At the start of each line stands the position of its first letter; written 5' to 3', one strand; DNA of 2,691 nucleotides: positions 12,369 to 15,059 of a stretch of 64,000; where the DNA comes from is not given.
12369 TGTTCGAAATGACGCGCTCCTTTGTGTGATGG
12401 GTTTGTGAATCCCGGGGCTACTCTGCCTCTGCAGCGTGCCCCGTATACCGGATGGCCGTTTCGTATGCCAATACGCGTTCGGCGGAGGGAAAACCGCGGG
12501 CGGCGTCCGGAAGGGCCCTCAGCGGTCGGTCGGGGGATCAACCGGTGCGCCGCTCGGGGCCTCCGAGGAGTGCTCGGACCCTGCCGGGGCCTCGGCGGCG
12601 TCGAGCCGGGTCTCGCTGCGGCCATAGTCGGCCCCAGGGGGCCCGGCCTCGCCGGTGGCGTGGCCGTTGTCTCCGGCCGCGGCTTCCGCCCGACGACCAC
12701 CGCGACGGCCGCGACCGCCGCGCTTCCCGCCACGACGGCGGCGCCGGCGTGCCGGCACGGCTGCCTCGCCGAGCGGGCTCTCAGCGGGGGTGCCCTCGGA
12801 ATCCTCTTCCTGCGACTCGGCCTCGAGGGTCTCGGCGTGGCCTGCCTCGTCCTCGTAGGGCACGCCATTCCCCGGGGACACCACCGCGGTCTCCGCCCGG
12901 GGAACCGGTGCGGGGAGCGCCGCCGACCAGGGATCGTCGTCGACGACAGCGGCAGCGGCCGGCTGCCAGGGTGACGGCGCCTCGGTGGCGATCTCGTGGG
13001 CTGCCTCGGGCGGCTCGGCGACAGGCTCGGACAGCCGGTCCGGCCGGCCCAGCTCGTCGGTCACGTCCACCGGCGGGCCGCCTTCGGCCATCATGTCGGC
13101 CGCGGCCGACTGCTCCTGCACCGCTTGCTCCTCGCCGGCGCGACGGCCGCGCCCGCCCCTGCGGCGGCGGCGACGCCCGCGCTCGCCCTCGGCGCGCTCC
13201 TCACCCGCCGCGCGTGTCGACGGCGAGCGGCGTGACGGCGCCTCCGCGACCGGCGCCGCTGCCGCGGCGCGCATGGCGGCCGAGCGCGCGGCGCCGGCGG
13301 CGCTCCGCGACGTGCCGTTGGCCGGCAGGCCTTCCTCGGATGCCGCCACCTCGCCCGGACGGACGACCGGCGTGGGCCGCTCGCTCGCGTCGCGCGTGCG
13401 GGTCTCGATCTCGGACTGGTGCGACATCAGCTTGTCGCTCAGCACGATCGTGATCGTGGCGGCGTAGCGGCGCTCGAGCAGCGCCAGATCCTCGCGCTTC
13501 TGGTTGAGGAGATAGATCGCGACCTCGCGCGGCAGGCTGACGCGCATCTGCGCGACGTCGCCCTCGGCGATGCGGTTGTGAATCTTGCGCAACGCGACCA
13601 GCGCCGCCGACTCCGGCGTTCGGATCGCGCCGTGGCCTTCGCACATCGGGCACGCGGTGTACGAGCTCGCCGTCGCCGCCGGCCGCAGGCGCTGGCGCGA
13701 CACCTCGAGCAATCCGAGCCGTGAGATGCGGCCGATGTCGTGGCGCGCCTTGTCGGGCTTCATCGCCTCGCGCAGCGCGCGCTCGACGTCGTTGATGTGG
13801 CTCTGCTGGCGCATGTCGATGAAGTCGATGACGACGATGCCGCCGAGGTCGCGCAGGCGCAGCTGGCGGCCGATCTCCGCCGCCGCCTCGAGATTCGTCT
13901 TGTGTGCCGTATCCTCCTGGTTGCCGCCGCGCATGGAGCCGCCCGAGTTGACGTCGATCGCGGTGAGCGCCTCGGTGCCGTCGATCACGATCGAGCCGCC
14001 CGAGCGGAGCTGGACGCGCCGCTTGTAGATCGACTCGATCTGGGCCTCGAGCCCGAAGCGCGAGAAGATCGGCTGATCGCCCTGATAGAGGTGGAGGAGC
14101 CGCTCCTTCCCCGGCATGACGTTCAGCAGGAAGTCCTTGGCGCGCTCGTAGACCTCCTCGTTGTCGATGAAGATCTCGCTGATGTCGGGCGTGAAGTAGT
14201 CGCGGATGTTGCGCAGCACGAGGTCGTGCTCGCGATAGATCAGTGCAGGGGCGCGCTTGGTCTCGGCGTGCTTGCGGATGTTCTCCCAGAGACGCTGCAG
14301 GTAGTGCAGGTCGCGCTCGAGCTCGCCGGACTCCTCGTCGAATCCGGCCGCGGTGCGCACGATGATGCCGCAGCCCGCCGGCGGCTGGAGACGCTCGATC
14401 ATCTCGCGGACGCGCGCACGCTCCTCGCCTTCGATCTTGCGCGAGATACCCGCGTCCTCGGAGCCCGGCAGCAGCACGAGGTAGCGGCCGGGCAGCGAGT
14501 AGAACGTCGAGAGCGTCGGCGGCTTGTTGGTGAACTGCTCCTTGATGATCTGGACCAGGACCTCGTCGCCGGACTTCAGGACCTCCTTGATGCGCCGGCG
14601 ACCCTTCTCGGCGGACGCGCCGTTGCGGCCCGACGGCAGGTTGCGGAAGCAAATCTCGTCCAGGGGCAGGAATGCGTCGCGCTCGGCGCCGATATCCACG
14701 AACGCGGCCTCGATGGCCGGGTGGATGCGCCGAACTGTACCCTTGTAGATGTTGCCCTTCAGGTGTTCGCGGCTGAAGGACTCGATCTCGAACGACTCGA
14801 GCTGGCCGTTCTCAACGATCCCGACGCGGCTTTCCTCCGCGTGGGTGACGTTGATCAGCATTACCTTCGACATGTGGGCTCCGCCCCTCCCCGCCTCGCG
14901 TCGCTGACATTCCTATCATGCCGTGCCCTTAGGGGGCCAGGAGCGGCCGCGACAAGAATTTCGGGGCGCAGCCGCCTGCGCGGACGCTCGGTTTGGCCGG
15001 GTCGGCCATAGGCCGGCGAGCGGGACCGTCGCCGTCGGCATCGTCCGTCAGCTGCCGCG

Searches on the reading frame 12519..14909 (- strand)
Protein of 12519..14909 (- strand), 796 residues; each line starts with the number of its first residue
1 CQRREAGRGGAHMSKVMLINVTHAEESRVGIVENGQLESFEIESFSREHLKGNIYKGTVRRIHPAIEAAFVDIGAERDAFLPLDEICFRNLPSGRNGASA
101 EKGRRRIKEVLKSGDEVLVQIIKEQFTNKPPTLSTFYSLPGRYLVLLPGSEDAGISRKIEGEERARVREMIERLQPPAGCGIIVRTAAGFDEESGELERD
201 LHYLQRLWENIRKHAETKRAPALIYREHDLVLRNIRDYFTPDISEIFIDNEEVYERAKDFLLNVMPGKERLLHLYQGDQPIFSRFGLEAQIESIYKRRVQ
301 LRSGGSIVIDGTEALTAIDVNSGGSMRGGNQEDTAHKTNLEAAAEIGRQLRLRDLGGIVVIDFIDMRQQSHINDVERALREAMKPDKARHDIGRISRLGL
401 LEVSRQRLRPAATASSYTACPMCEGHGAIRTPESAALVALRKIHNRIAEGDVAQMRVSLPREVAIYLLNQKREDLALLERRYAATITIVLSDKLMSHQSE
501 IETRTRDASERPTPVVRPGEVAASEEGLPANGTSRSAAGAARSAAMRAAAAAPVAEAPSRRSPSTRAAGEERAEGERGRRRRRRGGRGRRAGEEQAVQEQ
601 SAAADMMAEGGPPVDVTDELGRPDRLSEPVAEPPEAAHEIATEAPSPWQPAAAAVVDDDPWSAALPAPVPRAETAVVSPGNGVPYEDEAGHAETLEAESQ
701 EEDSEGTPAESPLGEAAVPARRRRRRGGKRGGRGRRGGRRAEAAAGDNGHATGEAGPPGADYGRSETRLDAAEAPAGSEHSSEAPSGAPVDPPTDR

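Call 26: search_protein_families(library=pfam, proteins=[window:12519-14909:-], max_evalue=0.001)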
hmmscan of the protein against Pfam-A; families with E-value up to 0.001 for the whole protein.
window:12519-14909:- (796 aa): 3 families
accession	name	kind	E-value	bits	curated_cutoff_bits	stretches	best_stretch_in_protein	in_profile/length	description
PF10150.14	RNase_E_G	-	7.6e-100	334.2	25.5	1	138-407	1-269/270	Ribonuclease E/G family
PF20833.2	RNase_E_G_Thio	-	8.7e-24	83.9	26.8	1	420-502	2-84/86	RNase E/G, Thioredoxin-like domain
PF00575.29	S1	-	5.6e-07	30.3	22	1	49-133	2-71/74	S1 RNA binding domain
